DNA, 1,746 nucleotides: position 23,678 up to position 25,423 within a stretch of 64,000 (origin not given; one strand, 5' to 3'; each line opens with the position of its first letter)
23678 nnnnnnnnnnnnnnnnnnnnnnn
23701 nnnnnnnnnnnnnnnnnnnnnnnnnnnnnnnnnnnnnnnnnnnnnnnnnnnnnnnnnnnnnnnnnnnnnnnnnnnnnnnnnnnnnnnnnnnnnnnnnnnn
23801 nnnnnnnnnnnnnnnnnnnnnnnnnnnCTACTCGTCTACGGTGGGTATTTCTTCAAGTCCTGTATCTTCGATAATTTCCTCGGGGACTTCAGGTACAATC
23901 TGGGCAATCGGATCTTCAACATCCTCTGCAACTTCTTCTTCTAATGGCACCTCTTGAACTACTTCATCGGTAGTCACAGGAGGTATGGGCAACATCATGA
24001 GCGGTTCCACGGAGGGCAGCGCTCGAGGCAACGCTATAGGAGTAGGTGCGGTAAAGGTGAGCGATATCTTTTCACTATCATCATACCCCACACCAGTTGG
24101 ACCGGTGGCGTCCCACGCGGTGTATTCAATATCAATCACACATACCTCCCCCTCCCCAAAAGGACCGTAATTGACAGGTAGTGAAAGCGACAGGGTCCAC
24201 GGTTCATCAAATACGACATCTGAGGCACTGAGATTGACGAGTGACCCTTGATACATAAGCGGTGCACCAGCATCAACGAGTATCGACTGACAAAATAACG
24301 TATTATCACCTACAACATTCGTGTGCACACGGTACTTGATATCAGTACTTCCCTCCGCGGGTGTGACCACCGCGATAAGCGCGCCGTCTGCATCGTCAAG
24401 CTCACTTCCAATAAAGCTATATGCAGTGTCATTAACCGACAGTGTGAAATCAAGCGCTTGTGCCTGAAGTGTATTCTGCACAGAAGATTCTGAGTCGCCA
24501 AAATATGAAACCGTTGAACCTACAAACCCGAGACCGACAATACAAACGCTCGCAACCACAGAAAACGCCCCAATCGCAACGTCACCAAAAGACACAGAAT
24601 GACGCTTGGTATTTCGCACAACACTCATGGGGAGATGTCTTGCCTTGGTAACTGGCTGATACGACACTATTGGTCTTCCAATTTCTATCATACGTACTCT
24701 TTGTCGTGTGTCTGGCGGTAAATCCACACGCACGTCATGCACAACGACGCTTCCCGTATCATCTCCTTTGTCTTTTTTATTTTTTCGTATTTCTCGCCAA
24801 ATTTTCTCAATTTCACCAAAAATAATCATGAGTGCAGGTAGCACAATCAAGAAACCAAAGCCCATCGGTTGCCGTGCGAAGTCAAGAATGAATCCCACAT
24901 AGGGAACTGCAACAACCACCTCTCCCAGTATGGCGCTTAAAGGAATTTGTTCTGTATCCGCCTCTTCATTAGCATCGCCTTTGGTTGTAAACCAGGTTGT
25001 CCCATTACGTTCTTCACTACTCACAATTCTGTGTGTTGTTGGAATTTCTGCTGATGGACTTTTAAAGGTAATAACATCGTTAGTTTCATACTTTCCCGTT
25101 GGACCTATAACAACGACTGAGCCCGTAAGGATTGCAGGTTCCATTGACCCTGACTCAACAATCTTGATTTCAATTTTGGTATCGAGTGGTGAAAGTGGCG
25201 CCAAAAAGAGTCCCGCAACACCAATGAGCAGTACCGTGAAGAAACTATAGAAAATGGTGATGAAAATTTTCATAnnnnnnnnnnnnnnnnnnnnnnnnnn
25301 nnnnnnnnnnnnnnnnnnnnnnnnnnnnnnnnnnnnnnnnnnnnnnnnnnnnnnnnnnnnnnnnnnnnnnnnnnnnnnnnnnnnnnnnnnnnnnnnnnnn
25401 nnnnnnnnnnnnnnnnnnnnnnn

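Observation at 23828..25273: Signal peptidase fused to its own substrate-like domain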

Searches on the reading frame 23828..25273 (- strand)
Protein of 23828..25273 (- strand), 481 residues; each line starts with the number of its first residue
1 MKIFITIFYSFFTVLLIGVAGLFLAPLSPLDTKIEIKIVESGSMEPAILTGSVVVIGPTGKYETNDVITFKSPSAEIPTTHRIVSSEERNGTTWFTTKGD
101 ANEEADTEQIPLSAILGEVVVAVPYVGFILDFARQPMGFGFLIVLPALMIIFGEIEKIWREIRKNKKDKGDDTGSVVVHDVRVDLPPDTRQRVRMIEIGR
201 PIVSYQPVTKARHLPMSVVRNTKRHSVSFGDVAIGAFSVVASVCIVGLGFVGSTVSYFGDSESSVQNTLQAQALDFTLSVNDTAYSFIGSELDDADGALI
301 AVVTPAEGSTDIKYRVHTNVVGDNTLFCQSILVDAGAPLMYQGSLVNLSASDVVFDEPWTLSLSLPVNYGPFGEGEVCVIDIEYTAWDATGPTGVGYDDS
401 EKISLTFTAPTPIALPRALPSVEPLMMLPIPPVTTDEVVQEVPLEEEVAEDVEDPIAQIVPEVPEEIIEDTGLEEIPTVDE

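Call 3: search_protein_families(library=pfam, proteins=[window:23828-25273:-], max_evalue=0.01)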
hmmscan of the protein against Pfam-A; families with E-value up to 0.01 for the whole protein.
window:23828-25273:- (481 aa): 0 families

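Call 4: search_protein_families(library=ncbifam, proteins=[window:23828-25273:-], max_evalue=0.01)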
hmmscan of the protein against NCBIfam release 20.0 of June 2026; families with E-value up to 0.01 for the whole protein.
window:23828-25273:- (481 aa): 4 families
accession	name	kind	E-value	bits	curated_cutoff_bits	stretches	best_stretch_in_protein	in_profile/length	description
NF046067.1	SigPepSipWBacil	equivalog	3.3e-29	101.8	190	1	35-169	39-179/189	signal peptidase I SipW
TIGR02228.1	sigpep_I_arch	equivalog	8.4e-29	100.5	51.85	1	6-157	6-157/158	signal peptidase I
TIGR02227.1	sigpep_I_bact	equivalog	0.0021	18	47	1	34-85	20-76/162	signal peptidase I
TIGR04088.1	cognate_SipW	domain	0.0073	16.4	19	0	240-271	1-31/34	SipW-dependent-type signal peptide-containing protein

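Call 5: find_homologous_proteins(query=window:23828-25273:-, max_evalue=0.001)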
Query window:23828-25273:- (481 aa): 264 proteins with E <= 0.001 among 8000 candidates; the best 120 are listed.
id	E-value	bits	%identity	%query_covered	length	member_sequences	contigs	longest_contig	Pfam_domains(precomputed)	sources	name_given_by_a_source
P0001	0.0e+0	1056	100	100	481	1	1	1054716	-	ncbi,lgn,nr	ncbi:signal peptidase I [Candidatus Kaiserbacteria bacterium]|nr:MAG: signal peptidase I [Candidatus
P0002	6.4e-266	901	87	98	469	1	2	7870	-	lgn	-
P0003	1.1e-162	560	59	96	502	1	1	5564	-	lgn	-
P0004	1.0e-156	541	61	88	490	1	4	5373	-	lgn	-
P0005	4.0e-137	476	56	85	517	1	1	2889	-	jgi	jgi:signal peptidase I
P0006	5.3e-137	476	55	86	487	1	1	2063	-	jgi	jgi:signal peptidase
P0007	1.2e-135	471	54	89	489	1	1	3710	-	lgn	-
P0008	4.8e-133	463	53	84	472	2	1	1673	-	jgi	jgi:signal peptidase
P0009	5.2e-133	462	50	96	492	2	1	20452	-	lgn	-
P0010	3.3e-131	457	55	79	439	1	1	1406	-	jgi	jgi:signal peptidase I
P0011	5.0e-130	453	50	85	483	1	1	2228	-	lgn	-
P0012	1.5e-128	448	52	87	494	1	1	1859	-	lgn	-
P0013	8.3e-123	429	50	88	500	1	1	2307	-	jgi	-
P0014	9.2e-123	429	50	85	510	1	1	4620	-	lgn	-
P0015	3.8e-116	407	46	95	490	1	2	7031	-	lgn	-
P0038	1.8e-96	342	42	99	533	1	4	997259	-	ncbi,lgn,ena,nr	ncbi:signal peptidase I [Candidatus Nomurabacteria bacterium]|nr:signal peptidase I [Candidatus Kais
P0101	6.7e-67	244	36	85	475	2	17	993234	-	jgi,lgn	jgi:signal peptidase I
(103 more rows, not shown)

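Call 19: find_encoding_contigs(protein=P0038, flank=8000, max_places=2)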
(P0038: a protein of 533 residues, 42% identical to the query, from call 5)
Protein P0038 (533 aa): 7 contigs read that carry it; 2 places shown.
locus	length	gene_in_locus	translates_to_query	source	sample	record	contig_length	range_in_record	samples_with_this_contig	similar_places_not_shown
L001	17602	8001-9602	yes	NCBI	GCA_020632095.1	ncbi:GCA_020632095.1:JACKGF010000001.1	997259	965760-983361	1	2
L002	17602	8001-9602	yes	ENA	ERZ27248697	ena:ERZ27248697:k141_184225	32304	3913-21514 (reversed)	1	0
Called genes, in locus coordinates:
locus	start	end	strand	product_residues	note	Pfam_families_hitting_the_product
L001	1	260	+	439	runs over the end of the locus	PF00989:PAS (weak), PF08448:PAS_4 (weak), PF13188:PAS_8 (faint), PF13426:PAS_9 (weak), PF00512:HisKA, PF02518:HATPase_c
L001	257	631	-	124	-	PF00072:Response_reg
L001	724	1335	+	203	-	-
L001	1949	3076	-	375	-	-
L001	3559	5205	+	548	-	PF12389:Peptidase_M73 (weak)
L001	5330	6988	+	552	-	PF12389:Peptidase_M73 (weak), PF19403:SpaA_2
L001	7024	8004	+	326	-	-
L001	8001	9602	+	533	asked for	-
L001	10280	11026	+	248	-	PF00483:NTP_transferase, PF01128:IspD (weak), PF12804:NTP_transf_3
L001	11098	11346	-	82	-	-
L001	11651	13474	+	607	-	PF10101:DUF2339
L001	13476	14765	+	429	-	PF02412:TSP_3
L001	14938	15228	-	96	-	-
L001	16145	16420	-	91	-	PF13744:HTH_37 (weak), PF01381:HTH_3, PF13443:HTH_26, PF13560:HTH_31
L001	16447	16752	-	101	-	PF05973:Gp49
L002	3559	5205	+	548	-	PF12389:Peptidase_M73 (weak)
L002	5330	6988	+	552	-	PF12389:Peptidase_M73 (weak), PF19403:SpaA_2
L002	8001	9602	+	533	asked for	-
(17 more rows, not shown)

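Call 20: find_encoding_contigs(protein=P0101, flank=8000, max_places=2)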
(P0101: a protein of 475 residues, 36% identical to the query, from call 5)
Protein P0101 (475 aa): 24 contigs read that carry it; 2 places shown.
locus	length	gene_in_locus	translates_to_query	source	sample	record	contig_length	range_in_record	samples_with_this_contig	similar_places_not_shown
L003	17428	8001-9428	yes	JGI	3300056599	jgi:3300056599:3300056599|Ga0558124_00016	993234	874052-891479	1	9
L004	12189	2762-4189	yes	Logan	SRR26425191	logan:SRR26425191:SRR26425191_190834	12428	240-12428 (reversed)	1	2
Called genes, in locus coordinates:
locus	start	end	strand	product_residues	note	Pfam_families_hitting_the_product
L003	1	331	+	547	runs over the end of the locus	PF00118:Cpn60_TCP1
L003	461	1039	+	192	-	PF04011:LemA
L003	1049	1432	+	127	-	-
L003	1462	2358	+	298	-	PF01435:Peptidase_M48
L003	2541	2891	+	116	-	-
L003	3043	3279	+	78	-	-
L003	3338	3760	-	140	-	-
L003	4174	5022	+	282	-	PF12389:Peptidase_M73 (weak)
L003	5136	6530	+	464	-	-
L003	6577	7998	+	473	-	-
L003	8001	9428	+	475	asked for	-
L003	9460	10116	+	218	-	-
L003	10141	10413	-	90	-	PF01258:zf-dskA_traR (weak)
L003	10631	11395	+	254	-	-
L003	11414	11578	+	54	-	-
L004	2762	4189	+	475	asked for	-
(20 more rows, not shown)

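Call 21: predict_structure(alignment_id=A2)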
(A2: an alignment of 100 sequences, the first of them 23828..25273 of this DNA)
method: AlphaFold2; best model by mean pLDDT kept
length: 481 residues; sequences in the alignment: 100
mean_pLDDT: 77.7   pTM: 0.52
mean pLDDT of the five models: 77.7, 77.4, 77.3, 77.1, 76.5
residues with pLDDT >= 90: 182; 70-90: 146; 50-70: 83; < 50: 70
segments of 3 or more residues with pLDDT < 50: 174-181, 210-213, 215-223, 252-264, 427-441, 443-456
pLDDT, mean of each block of 10 residues (from residue 1): 85 84 79 86 79 93 96 86 96 92 86 96 89 82 81 86 77 48 52 57 57 47 60 84 76 44 48 91 96 96 95 98 93 97 98 97 93 91 97 90 97 68 51 44 45 48 52 56 51
secondary structure, 60 per line:
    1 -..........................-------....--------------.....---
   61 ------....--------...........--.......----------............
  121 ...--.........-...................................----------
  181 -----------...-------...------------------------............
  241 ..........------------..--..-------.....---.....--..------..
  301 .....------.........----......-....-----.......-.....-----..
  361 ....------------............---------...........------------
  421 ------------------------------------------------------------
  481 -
elements in order: H2-27 E35-38 E53-57 E67-70 E79-89 E92-98 E109-111 E115-123 H126-134 H136-170 E192-194 E202-204 H229-250 E276-280 E284-288 E299-305 E312-320 H325-330 E332-335 E341-344 E349-353 E359-364 E377-388 E398-408

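Call 47: find_related_loci(query=A1, collection=genome_contigs, flank=5000)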
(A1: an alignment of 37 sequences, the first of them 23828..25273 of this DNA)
Query A1 (481 aa) in genome_contigs; peptide patterns used: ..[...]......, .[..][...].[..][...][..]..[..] (x = any residue, [..] = any of these).
260 stretches matched a pattern; 235 encode a relative of the query (tblastn E <= 1e-3); the best 80 are kept; 80 distinct loci.
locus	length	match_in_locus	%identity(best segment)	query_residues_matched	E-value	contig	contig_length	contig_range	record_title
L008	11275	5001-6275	48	1-419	3e-112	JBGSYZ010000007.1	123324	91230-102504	MAG: Candidatus Paceibacteria bacterium isolate JTS-AC487 k141_243065, whole genome shotgun sequence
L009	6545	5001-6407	42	1-467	5e-110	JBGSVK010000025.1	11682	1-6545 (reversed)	MAG: Candidatus Paceibacteria bacterium isolate JTS-AC455 k141_4460972, whole genome shotgun sequence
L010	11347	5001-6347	43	1-466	9e-105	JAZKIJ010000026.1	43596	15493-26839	MAG: Patescibacteria group bacterium isolate ADI_DC_SW_02_SPN_11032020-bin026 DCSW02SPN_B026_0_000000000026, whole genom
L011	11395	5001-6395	42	1-476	3e-104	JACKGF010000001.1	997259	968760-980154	MAG: Candidatus Nomurabacteria bacterium isolate HK-STAS-PATE-27 HK-STAS-PATE-27_1, whole genome shotgun sequence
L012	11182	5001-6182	46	1-403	2e-100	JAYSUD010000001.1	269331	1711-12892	MAG: bacterium isolate GFS_12610 GFS_12610_0, whole genome shotgun sequence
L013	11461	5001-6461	38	6-459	2e-98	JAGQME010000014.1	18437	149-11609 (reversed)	MAG: Candidatus Kaiserbacteria bacterium isolate HKST-UBA34 NODE_14_length_18437_cov_4.787146, whole genome shotgun sequ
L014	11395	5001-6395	42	1-471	4e-103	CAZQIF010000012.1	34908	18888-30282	MAG TPA_asm: uncultured Candidatus Saccharibacteria bacterium isolate SRP286056_co3_504 genome assembly, contig: NODE_88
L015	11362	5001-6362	40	1-470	4e-91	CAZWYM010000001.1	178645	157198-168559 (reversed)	MAG TPA_asm: uncultured Candidatus Saccharibacteria bacterium isolate SRP286056_co2_193 genome assembly, contig: NODE_55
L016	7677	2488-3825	40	1-468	1e-90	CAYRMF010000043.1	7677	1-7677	MAG TPA_asm: uncultured Candidatus Saccharibacteria bacterium isolate SRP286056_co1_556 genome assembly, contig: NODE_12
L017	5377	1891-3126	44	1-408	1e-90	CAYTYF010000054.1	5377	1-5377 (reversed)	MAG TPA_asm: uncultured Candidatus Saccharibacteria bacterium isolate SRP342105_co2_33 genome assembly, contig: NODE_179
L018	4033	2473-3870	41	1-454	2e-88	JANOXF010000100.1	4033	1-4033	MAG: Candidatus Kaiserbacteria bacterium isolate VAR_35_metabat_256 VAR_35_k141_792797, whole genome shotgun sequence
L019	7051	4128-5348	40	1-409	3e-81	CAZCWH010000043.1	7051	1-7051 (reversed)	MAG TPA_asm: uncultured Candidatus Saccharibacteria bacterium isolate SRP342105_co2_121 genome assembly, contig: NODE_11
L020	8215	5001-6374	37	2-451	9e-79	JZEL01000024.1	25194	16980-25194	MAG: Parcubacteria bacterium OLB19 UZ19_OD100CONTIG000024, whole genome shotgun sequence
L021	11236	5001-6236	37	1-405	2e-76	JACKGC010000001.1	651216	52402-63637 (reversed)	MAG: Candidatus Nomurabacteria bacterium isolate HK-STAS-PATE-21 HK-STAS-PATE-21_1, whole genome shotgun sequence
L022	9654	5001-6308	37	1-411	2e-76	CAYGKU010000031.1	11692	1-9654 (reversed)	MAG TPA_asm: uncultured Candidatus Saccharibacteria bacterium isolate ERP116193_co2_378 genome assembly, contig: NODE_13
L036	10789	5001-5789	45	1-271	1e-54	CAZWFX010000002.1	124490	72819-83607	MAG TPA_asm: uncultured Candidatus Saccharibacteria bacterium isolate SRP278252_co2_728 genome assembly, contig: NODE_18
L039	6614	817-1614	39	1-271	3e-52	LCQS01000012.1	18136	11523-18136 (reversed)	MAG: Parcubacteria group bacterium GW2011_GWA2_51_10 UY63_C0012, whole genome shotgun sequence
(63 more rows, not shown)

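Call 73: find_encoding_contigs(protein=P0002, flank=8000, max_places=2)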
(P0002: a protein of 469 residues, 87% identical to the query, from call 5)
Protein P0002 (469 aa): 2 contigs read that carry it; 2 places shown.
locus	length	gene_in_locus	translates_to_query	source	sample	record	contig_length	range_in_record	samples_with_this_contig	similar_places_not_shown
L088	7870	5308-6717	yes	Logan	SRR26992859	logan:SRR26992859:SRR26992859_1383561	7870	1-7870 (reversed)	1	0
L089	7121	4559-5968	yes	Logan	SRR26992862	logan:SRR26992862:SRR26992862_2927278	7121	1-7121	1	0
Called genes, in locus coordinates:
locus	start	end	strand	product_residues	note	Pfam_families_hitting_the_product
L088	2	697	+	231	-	?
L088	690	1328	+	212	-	PF04203:Sortase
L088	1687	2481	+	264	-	PF12389:Peptidase_M73 (weak)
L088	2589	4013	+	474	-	-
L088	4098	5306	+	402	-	-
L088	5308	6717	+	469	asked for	-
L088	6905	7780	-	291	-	PF00795:CN_hydrolase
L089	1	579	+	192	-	?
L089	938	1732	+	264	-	PF12389:Peptidase_M73 (weak)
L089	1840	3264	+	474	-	-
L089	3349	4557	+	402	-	-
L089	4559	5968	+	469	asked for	-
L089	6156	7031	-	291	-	PF00795:CN_hydrolase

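Call 79: search_protein_families(library=pfam, proteins=[window:23828-25273:-, L036:5001-6731:+, L039:817-2094:+], max_evalue=10)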
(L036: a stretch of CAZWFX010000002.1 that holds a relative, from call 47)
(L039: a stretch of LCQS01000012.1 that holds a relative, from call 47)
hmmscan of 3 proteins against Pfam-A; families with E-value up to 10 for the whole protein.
window:23828-25273:- (481 aa): 1 family
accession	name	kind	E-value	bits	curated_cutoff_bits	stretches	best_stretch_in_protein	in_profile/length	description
PF00717.28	Peptidase_S24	-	0.049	13.8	23.3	1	39-85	40-84/116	Peptidase S24-like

L036:5001-6731:+ (576 aa): 4 families
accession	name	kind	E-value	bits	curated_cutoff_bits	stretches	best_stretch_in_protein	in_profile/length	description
PF00932.25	LTD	-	2.2e-13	51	34.3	1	272-392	3-108/109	Lamin Tail Domain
PF00717.28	Peptidase_S24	-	0.0011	19.1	23.3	1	36-120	37-116/116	Peptidase S24-like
PF10502.14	Peptidase_S26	-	0.059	13.8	22.9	1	34-87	23-80/168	Signal peptidase, peptidase S26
PF15102.11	TMEM154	-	0.11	12.8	30.3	1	137-186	61-113/153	TMEM154 protein family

L039:817-2094:+ (425 aa): 2 families
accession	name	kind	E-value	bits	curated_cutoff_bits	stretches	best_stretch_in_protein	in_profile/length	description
PF00717.28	Peptidase_S24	-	0.0033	17.5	23.3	1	39-73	40-74/116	Peptidase S24-like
PF10502.14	Peptidase_S26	-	0.013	15.9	22.9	1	16-84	5-77/168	Signal peptidase, peptidase S26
